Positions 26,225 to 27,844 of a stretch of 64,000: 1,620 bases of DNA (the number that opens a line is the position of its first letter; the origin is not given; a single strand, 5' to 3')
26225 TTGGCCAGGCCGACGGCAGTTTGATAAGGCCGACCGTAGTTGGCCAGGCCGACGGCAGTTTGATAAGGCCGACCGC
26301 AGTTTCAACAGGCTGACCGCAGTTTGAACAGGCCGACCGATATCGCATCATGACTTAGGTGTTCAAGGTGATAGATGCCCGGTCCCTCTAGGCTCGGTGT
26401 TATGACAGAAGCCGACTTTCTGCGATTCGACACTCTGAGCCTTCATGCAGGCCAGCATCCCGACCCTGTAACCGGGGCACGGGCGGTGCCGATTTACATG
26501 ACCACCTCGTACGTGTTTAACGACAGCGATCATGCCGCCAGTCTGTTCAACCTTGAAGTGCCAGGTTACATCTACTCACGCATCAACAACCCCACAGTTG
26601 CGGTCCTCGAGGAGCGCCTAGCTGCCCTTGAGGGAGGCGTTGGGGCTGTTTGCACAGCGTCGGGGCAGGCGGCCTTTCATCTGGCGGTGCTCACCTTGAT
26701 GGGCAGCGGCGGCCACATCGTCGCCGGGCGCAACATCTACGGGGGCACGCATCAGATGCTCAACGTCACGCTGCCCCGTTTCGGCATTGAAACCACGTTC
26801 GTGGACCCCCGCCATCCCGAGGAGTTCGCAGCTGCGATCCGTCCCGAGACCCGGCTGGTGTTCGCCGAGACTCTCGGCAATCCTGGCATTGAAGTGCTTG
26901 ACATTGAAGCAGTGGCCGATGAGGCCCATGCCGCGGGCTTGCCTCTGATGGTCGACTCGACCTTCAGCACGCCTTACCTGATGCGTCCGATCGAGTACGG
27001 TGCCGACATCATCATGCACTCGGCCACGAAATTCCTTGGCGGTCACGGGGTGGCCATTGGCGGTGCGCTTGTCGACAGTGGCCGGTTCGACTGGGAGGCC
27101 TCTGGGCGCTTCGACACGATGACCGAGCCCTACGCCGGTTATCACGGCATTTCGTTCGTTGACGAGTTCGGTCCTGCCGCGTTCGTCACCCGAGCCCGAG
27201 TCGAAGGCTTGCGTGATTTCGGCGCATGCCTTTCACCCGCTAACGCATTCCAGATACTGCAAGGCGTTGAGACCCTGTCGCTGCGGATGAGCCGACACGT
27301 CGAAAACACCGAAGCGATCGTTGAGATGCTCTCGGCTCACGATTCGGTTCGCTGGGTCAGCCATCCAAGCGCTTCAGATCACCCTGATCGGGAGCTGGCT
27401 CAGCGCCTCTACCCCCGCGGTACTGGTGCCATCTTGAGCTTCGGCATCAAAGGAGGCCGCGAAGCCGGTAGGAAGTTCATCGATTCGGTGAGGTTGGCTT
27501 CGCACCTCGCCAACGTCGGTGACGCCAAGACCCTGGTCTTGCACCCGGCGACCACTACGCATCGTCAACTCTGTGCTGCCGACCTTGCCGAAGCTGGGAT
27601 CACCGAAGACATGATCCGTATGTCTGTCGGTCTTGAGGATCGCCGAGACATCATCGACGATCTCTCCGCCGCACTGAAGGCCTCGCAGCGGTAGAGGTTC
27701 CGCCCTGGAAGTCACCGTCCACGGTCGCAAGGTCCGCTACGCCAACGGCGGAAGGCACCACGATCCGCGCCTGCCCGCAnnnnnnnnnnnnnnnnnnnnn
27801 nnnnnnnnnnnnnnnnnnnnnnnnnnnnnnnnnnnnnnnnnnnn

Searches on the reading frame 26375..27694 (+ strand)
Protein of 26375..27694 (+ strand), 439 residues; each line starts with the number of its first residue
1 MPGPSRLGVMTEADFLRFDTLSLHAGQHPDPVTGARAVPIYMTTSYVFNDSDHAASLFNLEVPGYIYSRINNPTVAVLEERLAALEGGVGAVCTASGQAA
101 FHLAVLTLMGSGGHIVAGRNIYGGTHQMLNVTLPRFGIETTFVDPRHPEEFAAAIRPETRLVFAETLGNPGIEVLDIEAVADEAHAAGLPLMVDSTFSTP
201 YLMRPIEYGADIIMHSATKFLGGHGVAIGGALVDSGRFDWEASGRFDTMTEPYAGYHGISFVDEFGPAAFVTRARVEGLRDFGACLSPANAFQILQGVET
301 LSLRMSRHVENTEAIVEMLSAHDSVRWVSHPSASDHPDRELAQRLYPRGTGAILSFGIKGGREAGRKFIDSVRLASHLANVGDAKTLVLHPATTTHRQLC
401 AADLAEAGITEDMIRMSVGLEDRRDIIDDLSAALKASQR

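Call 16: search_protein_families(library=pfam, proteins=[window:26375-27694:+], max_evalue=0.001)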
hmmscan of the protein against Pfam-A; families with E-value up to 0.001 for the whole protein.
window:26375-27694:+ (439 aa): 3 families
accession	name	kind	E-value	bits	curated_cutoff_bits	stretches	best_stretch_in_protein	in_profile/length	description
PF01053.26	Cys_Met_Meta_PP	-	6.4e-129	430.3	27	1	19-435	1-381/381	Cys/Met metabolism PLP-dependent enzyme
PF00266.25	Aminotran_5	-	7.1e-05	22.4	21.5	1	148-228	129-210/371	Aminotransferase class-V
PF01041.23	DegT_DnrJ_EryC1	-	0.00015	21.6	19.8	1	72-195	23-146/360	DegT/DnrJ/EryC1/StrS aminotransferase family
